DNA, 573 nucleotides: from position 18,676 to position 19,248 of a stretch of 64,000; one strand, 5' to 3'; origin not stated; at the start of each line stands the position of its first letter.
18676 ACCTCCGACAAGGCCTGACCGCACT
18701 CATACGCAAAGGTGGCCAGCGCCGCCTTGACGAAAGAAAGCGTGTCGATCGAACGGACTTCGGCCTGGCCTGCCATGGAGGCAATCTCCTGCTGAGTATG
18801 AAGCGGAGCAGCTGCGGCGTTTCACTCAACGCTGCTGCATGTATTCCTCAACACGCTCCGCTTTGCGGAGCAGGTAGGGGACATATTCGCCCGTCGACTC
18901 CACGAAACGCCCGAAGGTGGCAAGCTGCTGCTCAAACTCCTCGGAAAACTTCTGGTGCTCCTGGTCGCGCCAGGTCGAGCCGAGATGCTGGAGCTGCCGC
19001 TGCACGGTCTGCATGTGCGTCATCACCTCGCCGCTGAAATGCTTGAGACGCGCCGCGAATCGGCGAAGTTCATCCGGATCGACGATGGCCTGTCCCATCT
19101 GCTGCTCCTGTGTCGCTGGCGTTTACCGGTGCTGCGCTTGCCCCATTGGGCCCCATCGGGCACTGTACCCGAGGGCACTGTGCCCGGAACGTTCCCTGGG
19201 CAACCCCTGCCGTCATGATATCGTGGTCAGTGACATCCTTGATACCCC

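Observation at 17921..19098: Paralogous small-protein pair carries a conserved T-W-R-D-Q turn in place of the canonical W-x-G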

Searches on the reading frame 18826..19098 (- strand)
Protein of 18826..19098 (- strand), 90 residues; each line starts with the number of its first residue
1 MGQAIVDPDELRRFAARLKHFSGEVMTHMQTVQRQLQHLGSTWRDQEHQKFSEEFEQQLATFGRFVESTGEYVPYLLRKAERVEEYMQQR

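Call 3: search_protein_families(library=pfam, proteins=[window:18826-19098:-], max_evalue=1)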
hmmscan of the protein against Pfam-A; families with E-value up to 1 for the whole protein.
window:18826-19098:- (90 aa): 5 families
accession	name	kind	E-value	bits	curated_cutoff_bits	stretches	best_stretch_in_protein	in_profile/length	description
PF06013.18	WXG100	-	5.1e-09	36.7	27.3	1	6-67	4-65/86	Proteins of 100 residues with WXG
PF25547.1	WXG100_2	-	0.0032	17.9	27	1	7-68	27-90/150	WXG100 like domain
PF24629.1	STATB_N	-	0.0079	16.8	27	1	19-86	57-123/139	Signal transducer and activator of transcription b N-terminal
PF10824.14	T7SS_ESX_EspC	-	0.043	14.7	23.5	1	2-60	3-63/100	Excreted virulence factor EspC, type VII ESX diderm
PF21133.2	CAA_C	-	0.069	13.3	22.2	1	47-89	77-118/144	CCA-adding enzyme, C-terminal domain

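Call 5: find_homologous_proteins(query=window:18826-19098:-, max_evalue=0.001)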
Query window:18826-19098:- (90 aa): 1066 proteins with E <= 0.001 among 1066 candidates; the best 120 are listed.
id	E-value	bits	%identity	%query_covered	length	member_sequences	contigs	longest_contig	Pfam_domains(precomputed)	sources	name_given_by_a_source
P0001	9.1e-52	190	99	100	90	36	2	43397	PF06013.19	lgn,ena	-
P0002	5.5e-43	162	87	100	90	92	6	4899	PF06013.19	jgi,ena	-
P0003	6.8e-43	162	86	100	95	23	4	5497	PF06013.19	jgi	jgi:uncharacterized protein YukE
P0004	1.0e-42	161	86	100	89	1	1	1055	PF06013.19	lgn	-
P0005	2.5e-42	160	87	100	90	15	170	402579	PF06013.19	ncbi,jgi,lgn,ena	jgi:uncharacterized protein YukE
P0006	3.6e-42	160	87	100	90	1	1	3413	PF06013.19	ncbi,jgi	-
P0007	5.3e-42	159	84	100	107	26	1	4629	PF06013.19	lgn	-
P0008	5.7e-42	159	84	100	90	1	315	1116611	PF06013.19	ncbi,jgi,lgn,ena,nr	ncbi:MAG: WXG100 family type VII secretion target [Planctomycetota bacterium]|jgi:uncharacterized pr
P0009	6.2e-42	159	86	100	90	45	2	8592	PF06013.19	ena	-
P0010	6.6e-42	159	83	100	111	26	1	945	PF06013.19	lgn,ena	-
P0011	1.0e-41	158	83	100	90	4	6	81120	PF06013.19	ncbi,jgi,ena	jgi:uncharacterized protein YukE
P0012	1.1e-41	158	84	100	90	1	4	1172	PF06013.19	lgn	-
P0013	1.1e-41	158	83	100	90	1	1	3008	PF06013.19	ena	-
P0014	1.7e-41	157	84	99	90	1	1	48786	PF06013.19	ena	-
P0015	1.7e-41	157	83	100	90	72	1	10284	PF06013.19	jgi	-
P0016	3.4e-41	156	83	100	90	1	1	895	PF06013.19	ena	-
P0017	3.7e-41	156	82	100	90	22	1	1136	PF06013.19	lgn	-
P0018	5.5e-41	156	84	100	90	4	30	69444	PF06013.19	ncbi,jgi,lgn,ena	jgi:uncharacterized protein YukE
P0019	6.8e-41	155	84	100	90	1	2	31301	PF06013.19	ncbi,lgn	-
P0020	8.3e-41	155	83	100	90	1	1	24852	PF06013.19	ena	-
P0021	1.1e-40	155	83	99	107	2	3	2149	PF06013.19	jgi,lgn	jgi:WXG100 family type VII secretion target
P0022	1.2e-40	155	83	100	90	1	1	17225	PF06013.19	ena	-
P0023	1.6e-40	154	83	100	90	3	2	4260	PF06013.19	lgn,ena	-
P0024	1.9e-40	154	81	100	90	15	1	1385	PF06013.19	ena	-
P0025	2.1e-40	154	83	100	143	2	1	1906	PF06013.19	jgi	jgi:uncharacterized protein YukE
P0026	2.6e-40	154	83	100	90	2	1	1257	PF06013.19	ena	-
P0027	4.7e-40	153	82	100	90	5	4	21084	PF06013.19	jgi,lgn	jgi:uncharacterized protein YukE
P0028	5.0e-40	153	82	100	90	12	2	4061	PF06013.19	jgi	jgi:WXG100 family type VII secretion target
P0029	1.2e-38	148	81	100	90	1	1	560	PF06013.19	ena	-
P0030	4.5e-38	147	79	100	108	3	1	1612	PF06013.19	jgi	jgi:uncharacterized protein YukE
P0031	3.1e-37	144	78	100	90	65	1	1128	PF06013.19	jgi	jgi:uncharacterized protein YukE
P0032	4.8e-37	143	78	100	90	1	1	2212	PF06013.19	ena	-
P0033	7.2e-37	143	78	100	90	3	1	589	PF06013.19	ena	-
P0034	1.5e-36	142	78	100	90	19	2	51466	PF06013.19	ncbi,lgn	-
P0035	1.7e-36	142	78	100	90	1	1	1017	PF06013.19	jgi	-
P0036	2.6e-36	141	77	100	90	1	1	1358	PF06013.19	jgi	jgi:uncharacterized protein YukE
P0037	3.4e-36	141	74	100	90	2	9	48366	PF06013.19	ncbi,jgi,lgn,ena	jgi:uncharacterized protein YukE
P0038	3.5e-36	140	77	100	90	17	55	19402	PF06013.19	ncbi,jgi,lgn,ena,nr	ncbi:MAG: WXG100 family type VII secretion target [Planctomycetes bacterium]|nr:WXG100 family type V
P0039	4.3e-36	140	77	100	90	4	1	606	PF06013.19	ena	-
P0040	4.6e-36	140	77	100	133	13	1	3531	PF06013.19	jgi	jgi:uncharacterized protein YukE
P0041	5.9e-36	140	78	100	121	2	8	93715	PF06013.19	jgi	jgi:uncharacterized protein YukE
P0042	7.2e-36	139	74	100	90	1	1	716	PF06013.19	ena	-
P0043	8.8e-36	139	76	100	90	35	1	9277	PF06013.19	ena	-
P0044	1.8e-35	138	76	100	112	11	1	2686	PF06013.19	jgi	jgi:uncharacterized protein YukE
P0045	2.0e-35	138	71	100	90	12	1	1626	PF06013.19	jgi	jgi:uncharacterized protein YukE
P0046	2.6e-35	138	77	100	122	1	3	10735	PF06013.19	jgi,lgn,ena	-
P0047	2.9e-35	138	76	100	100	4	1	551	PF06013.19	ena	-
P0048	2.9e-35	138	76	100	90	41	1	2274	PF06013.19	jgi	-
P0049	3.0e-35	137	71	100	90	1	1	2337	PF06013.19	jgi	jgi:uncharacterized protein YukE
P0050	3.4e-35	137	76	100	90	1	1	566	PF06013.19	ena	-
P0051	4.2e-35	137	76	100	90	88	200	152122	PF06013.19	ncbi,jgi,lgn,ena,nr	ncbi:MAG: WXG100 family type VII secretion target [Pirellulales bacterium]|jgi:uncharacterized prote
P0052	6.4e-35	136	77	100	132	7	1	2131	PF06013.19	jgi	jgi:uncharacterized protein YukE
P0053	1.3e-34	136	72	100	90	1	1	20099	PF06013.19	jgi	jgi:uncharacterized protein YukE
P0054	2.1e-34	135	70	100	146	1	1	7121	PF06013.19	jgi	jgi:uncharacterized protein YukE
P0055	6.5e-34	133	73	100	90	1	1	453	PF06013.19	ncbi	-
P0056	7.2e-34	133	81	86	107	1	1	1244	PF06013.19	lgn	-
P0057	1.0e-33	133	71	100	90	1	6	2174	PF06013.19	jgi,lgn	jgi:uncharacterized protein YukE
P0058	2.6e-33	131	71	100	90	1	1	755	PF06013.19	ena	-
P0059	9.5e-33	130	68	100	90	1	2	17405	PF06013.19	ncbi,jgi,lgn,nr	ncbi:MAG: WXG100 family type VII secretion target [Planctomycetota bacterium]|nr:WXG100 family type 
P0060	1.1e-32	129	72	100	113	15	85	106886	PF06013.19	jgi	jgi:uncharacterized protein YukE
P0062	1.9e-32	129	67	100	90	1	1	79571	PF06013.19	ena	-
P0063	1.2e-31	126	64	100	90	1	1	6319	PF06013.19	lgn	-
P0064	1.6e-31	126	62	100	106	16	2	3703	PF06013.19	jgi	jgi:uncharacterized protein YukE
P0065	2.6e-31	125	61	100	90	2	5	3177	PF06013.19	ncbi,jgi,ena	jgi:uncharacterized protein YukE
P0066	3.8e-31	124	60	100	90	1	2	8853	PF06013.19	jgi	jgi:uncharacterized protein YukE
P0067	5.2e-31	124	66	100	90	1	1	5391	PF06013.19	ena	-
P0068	6.1e-31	124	61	100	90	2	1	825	PF06013.19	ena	-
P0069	6.4e-31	124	64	100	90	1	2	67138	PF06013.19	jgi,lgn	-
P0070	1.2e-30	123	60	100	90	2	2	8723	PF06013.19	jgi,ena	jgi:uncharacterized protein YukE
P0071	1.3e-30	123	60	100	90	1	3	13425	PF06013.19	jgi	jgi:uncharacterized protein YukE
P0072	1.4e-30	123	66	100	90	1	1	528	PF06013.19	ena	-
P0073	1.7e-30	122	63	100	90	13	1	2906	PF06013.19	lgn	-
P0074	2.6e-30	122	62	100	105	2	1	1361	PF06013.19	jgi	-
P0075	3.1e-30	122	63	100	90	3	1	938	PF06013.19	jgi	jgi:uncharacterized protein YukE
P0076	3.4e-30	121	63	100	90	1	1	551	PF06013.19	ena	-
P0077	5.2e-30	121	62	100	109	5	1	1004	PF06013.19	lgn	-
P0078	7.1e-30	120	64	100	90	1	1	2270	PF06013.19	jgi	-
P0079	9.4e-30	120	64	100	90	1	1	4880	PF06013.19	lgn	-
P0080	1.1e-29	120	59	100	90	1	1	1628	PF06013.19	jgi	jgi:uncharacterized protein YukE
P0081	1.2e-29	120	62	99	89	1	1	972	PF06013.19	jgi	jgi:WXG100 family type VII secretion target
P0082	1.3e-29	120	62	100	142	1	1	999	PF06013.19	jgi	jgi:uncharacterized protein YukE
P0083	1.4e-29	119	59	100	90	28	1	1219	PF06013.19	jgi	jgi:uncharacterized protein YukE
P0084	1.4e-29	119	63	100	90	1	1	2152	PF06013.19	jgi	jgi:uncharacterized protein YukE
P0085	1.7e-29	119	60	100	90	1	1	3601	PF06013.19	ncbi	-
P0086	1.8e-29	119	62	100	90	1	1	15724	PF06013.19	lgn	-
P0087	1.8e-29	119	62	100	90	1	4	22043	PF06013.19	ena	-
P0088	1.9e-29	119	62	100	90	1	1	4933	PF06013.19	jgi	jgi:uncharacterized protein YukE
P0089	1.9e-29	119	63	100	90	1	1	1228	PF06013.19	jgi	jgi:uncharacterized protein YukE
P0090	2.0e-29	119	62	100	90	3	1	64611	PF06013.19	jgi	jgi:uncharacterized protein YukE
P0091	2.1e-29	119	66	100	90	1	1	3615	PF06013.19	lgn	-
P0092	3.2e-29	118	64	100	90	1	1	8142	PF06013.19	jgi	jgi:uncharacterized protein YukE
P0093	3.2e-29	118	62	100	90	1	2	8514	PF06013.19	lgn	-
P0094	3.7e-29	118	63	100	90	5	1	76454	PF06013.19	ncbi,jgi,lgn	jgi:uncharacterized protein YukE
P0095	3.9e-29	118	63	100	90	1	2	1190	PF06013.19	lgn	-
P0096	3.9e-29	118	61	100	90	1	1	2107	PF06013.19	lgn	-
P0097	4.0e-29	118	64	100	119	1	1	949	PF06013.19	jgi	jgi:WXG100 family type VII secretion target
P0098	4.2e-29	118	66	100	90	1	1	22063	PF06013.19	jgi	jgi:uncharacterized protein YukE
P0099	4.8e-29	118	64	100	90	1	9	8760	PF06013.19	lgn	-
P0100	5.1e-29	118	61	100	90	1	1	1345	PF06013.19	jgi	jgi:uncharacterized protein YukE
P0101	5.7e-29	118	64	100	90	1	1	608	PF06013.19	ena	-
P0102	5.7e-29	117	64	100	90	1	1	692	PF06013.19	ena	-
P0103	6.3e-29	117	62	100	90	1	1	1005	PF06013.19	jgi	-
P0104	6.3e-29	117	59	100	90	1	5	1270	PF06013.19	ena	-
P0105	7.6e-29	117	62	100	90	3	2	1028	PF06013.19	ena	-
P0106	7.7e-29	117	62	100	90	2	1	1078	PF06013.19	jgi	jgi:uncharacterized protein YukE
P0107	7.9e-29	117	61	100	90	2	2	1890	PF06013.19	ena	-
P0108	8.0e-29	117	63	100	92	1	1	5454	PF06013.19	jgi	jgi:WXG100 family type VII secretion target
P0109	8.2e-29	117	62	100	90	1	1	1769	PF06013.19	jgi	jgi:uncharacterized protein YukE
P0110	9.0e-29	117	64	100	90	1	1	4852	PF06013.19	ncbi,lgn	ncbi:MAG: WXG100 family type VII secretion target [Isosphaeraceae bacterium]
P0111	9.7e-29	117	60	100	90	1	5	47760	PF06013.19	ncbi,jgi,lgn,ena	jgi:uncharacterized protein YukE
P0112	9.8e-29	117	62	100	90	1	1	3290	PF06013.19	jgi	jgi:uncharacterized protein YukE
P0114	1.1e-28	117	62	100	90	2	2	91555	PF06013.19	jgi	jgi:hypothetical protein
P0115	1.1e-28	117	61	100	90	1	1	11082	PF06013.19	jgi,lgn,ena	-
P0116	1.2e-28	116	71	100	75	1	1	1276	PF06013.19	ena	-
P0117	1.3e-28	116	63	100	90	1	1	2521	PF06013.19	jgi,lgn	jgi:uncharacterized protein YukE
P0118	1.4e-28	116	61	100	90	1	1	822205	PF06013.19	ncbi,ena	-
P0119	1.4e-28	116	61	100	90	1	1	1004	PF06013.19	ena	-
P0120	1.5e-28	116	63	100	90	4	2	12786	PF06013.19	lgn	-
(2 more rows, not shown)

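Call 8: find_encoding_contigs(protein=P0008, flank=10000, max_places=4)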
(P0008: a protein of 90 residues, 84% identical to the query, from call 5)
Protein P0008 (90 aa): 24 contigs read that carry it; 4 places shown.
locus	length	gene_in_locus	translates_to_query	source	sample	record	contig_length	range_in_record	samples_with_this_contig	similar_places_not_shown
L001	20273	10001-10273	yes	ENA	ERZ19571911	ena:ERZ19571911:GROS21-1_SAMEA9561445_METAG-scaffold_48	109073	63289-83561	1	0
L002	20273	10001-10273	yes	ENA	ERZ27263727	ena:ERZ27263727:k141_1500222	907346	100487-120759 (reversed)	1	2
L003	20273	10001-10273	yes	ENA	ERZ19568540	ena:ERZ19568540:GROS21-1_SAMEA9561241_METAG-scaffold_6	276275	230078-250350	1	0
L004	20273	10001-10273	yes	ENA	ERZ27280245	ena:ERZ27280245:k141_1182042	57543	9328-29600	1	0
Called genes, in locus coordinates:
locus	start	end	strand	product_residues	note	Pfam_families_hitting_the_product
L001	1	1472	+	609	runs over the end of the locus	PF01807:Zn_ribbon_DnaG, PF08275:DNAG_N, PF01751:Toprim, PF13155:Toprim_2, PF13362:Toprim_3 (weak), PF13662:Toprim_4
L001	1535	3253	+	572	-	PF03979:Sigma70_r1_1, PF00140:Sigma70_r1_2, PF04542:Sigma70_r2, PF04539:Sigma70_r3, PF04545:Sigma70_r4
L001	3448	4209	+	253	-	PF02591:Zn_ribbon_9 (weak)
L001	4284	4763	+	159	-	PF03449:GreA_GreB_N, PF01272:GreA_GreB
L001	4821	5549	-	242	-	PF01168:Ala_racemase_N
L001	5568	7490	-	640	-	-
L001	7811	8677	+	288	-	PF27149:YdjY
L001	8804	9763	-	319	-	PF06778:Chlor_dismutase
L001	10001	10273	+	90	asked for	PF06013:WXG100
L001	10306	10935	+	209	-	-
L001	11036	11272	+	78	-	-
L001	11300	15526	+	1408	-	PF01580:FtsK_SpoIIIE, PF13401:AAA_22 (weak)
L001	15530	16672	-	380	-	PF00089:Trypsin, PF13365:Trypsin_2, PF00595:PDZ (weak), PF13180:PDZ_2, PF17820:PDZ_6 (weak)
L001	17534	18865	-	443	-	PF00994:MoCF_biosynth, PF18146:CinA_KH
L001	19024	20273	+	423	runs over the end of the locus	-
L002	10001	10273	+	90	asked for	PF06013:WXG100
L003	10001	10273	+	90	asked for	PF06013:WXG100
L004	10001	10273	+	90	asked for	PF06013:WXG100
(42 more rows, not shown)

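Call 9: find_encoding_contigs(protein=P0001, flank=10000, max_places=3)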
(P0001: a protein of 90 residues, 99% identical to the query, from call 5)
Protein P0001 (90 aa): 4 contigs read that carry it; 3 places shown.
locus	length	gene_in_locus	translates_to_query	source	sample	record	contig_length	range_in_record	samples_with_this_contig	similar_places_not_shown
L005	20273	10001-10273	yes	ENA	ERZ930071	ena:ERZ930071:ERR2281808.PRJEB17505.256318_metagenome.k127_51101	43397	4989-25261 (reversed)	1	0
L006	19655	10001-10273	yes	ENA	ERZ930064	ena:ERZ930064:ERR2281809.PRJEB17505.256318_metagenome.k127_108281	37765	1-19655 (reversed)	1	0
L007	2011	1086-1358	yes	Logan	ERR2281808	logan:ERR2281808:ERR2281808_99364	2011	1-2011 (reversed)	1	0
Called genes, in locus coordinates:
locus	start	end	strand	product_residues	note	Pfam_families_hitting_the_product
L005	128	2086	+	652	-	PF01807:Zn_ribbon_DnaG, PF08275:DNAG_N, PF01751:Toprim, PF13155:Toprim_2, PF13362:Toprim_3 (weak), PF13662:Toprim_4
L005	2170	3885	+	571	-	PF03979:Sigma70_r1_1, PF00140:Sigma70_r1_2, PF04542:Sigma70_r2, PF04539:Sigma70_r3, PF04545:Sigma70_r4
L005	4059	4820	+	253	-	PF24481:CT398_CC (weak), PF02591:Zn_ribbon_9 (weak)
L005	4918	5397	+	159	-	PF03449:GreA_GreB_N, PF01272:GreA_GreB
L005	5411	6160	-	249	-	PF01168:Ala_racemase_N, PF07336:ABATE (weak)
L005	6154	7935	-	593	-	-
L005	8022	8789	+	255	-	PF27149:YdjY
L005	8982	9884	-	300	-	PF06778:Chlor_dismutase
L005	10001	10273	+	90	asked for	PF06013:WXG100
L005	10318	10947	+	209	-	-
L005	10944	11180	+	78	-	-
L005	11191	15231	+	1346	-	PF01580:FtsK_SpoIIIE, PF13401:AAA_22 (weak)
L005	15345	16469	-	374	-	PF00089:Trypsin, PF13365:Trypsin_2, PF00595:PDZ (weak), PF13180:PDZ_2, PF17820:PDZ_6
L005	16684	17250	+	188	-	-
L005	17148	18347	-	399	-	PF00994:MoCF_biosynth, PF18146:CinA_KH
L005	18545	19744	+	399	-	-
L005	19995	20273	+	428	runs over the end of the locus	PF00089:Trypsin, PF13365:Trypsin_2, PF00595:PDZ (weak), PF13180:PDZ_2, PF17820:PDZ_6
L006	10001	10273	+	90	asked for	PF06013:WXG100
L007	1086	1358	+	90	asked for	PF06013:WXG100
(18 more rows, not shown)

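Call 16: search_solved_structures(query=window:18826-19098:-, max_evalue=10, show_alignments=4)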
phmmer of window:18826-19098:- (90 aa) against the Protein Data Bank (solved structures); distinct sequences matched with E-value up to 10: 11.
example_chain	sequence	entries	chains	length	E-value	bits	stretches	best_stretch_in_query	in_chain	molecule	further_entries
3fx7_A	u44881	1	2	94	7.1e-07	32.7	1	3-87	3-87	Putative uncharacterized protein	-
2gts_A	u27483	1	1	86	8.6e-07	32.4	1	3-85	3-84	hypothetical protein HP0062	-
4j42_A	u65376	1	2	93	0.0005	23.6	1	3-67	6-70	secreted protein EsxB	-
4j7j_A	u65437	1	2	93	0.00071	23.1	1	3-66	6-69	secreted protein EsxB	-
4j10_A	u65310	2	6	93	0.00098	22.7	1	3-66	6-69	SECRETED PROTEIN ESXB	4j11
4j41_A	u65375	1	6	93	0.001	22.7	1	3-66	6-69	secreted protein EsxB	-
4iyh_A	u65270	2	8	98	0.0011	22.5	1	3-66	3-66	Secreted protein EsxB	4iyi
4j7k_A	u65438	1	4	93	0.0026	21.3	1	3-66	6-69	secreted protein EsxB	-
2vs0_A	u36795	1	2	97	0.024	18.3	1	6-89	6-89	VIRULENCE FACTOR ESXA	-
2vrz_A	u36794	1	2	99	0.025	18.2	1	6-89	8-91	VIRULENCE FACTOR ESXA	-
3tqy_A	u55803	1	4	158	0.79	13.4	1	40-73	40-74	Single-stranded DNA-binding protein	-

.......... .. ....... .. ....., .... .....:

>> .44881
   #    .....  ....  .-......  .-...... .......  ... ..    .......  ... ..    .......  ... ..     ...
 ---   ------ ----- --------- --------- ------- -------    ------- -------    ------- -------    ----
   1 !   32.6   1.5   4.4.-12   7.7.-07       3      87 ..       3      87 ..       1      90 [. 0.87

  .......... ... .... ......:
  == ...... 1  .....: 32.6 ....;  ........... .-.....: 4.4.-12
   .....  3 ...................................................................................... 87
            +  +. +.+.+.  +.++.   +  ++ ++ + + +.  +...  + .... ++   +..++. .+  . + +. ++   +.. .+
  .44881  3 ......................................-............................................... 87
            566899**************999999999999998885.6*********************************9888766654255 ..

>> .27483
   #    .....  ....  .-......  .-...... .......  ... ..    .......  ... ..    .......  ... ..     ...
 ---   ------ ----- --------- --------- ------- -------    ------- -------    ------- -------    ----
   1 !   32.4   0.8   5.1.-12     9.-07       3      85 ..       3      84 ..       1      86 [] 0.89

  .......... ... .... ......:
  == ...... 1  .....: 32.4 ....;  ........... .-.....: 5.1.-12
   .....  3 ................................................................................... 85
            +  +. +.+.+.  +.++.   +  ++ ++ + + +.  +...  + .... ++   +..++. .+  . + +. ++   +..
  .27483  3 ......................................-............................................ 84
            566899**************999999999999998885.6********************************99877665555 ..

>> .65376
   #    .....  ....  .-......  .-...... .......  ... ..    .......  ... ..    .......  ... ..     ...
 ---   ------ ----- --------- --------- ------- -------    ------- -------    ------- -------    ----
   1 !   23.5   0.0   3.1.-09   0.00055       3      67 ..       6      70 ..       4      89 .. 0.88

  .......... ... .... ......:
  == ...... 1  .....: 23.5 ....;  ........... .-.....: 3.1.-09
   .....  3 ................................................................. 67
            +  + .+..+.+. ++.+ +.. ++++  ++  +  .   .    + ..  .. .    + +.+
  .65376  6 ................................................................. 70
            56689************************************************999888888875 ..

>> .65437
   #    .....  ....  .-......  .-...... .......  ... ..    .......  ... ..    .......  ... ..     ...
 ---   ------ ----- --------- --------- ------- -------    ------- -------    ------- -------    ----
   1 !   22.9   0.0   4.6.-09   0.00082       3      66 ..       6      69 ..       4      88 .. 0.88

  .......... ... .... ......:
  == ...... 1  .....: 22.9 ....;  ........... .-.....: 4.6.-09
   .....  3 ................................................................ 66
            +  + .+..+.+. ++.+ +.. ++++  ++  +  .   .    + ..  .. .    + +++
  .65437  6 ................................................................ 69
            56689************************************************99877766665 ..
